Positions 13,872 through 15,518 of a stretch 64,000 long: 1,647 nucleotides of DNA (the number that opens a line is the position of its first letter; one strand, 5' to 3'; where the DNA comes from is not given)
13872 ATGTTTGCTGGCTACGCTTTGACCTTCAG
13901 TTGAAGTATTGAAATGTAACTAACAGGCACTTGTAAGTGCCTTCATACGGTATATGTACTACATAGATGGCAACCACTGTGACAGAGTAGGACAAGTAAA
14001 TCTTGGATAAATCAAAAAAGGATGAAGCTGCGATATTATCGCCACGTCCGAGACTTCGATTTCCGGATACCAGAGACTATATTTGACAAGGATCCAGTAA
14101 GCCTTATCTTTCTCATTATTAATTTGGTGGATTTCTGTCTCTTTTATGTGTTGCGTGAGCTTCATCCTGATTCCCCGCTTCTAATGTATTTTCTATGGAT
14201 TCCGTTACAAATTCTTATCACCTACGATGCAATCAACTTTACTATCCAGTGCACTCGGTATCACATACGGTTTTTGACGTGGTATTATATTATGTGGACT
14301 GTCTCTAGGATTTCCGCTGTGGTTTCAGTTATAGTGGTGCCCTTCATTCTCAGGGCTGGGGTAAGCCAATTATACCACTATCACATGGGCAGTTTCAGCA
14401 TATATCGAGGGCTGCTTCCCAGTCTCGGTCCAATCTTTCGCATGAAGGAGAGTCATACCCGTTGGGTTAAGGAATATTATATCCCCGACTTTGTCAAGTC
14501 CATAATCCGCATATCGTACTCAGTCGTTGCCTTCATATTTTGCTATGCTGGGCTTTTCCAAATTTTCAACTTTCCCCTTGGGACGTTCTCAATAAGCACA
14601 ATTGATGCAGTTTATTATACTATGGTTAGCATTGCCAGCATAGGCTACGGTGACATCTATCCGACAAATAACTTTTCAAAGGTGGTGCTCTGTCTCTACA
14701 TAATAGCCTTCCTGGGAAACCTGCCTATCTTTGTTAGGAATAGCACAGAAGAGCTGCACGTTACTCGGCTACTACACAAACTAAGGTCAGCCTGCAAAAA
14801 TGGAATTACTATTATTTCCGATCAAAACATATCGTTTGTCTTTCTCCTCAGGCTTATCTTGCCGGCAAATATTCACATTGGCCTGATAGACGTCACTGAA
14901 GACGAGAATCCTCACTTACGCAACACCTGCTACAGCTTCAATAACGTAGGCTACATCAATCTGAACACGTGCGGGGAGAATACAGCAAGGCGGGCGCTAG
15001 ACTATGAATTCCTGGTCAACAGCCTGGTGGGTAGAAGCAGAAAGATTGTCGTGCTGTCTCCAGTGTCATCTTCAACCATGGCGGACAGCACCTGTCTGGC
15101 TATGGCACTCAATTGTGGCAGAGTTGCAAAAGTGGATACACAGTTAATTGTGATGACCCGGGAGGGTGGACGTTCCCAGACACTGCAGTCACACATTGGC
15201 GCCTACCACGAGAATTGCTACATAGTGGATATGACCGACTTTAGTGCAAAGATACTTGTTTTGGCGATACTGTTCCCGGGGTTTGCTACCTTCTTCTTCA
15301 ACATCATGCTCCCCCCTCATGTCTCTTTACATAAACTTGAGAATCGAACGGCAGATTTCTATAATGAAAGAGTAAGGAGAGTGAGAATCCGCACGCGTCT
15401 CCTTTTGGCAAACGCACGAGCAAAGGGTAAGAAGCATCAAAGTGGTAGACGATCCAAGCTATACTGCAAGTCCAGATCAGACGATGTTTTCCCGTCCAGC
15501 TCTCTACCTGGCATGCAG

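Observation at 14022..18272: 1416-aa potassium channel: canonical GYGD pore on a very large cytoplasmic body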

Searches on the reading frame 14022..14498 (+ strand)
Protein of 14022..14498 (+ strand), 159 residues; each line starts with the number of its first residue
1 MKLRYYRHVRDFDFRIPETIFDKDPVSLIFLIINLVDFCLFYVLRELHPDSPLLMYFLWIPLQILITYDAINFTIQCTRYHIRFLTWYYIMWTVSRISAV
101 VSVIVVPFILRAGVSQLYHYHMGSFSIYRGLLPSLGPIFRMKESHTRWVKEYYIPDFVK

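Call 90: search_solved_structures(query=A8, max_evalue=10, show_alignments=2)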
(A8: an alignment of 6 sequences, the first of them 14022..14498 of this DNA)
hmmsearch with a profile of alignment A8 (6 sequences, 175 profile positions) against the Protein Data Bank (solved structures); distinct sequences matched with E-value up to 10: 0.
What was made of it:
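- On Voltage-gated-like 6TM channels (Kv, BK): The profile of that region gives 0 PDB hits at E<=10 (call 90).
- Closest known: Slo family K+ channels. Different: The membrane domain upstream of S5 is not recognisably a Slo voltage-sensor domain (call 90).
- The region upstream of S5 has no sequence relative among solved structures, including all Slo voltage-sensor domains (call 90).
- Tried and rejected: The profile of the region upstream of S5 found nothing in PDB (call 90).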

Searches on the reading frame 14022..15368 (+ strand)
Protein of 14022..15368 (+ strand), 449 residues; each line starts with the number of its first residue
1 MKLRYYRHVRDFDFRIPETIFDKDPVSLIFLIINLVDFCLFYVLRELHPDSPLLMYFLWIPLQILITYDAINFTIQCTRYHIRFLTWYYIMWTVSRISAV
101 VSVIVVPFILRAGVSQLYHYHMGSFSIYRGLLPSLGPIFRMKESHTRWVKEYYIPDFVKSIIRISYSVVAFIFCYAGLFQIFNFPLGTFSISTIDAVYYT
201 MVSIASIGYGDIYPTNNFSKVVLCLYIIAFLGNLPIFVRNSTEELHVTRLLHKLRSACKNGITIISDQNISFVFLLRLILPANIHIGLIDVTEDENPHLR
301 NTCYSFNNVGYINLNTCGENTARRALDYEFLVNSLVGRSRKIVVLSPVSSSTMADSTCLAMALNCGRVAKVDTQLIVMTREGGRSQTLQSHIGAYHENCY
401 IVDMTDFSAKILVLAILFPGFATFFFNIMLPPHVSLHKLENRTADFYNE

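Call 43: find_homologous_proteins(query=A4, max_evalue=1)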
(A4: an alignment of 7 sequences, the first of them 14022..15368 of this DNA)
Query A4 (7 sequences) (449 aa, profile of the alignment): 1 proteins with E <= 1 among 8000 candidates.
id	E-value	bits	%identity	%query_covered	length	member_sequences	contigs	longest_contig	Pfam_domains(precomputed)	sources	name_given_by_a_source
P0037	2.2e-1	28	22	11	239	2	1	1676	PF00520.38,PF07885.23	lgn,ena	-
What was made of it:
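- Tried and rejected: find_homologous_proteins with the TMD+RCK1 profile was swamped by pore-motif words and was useless (call 43).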
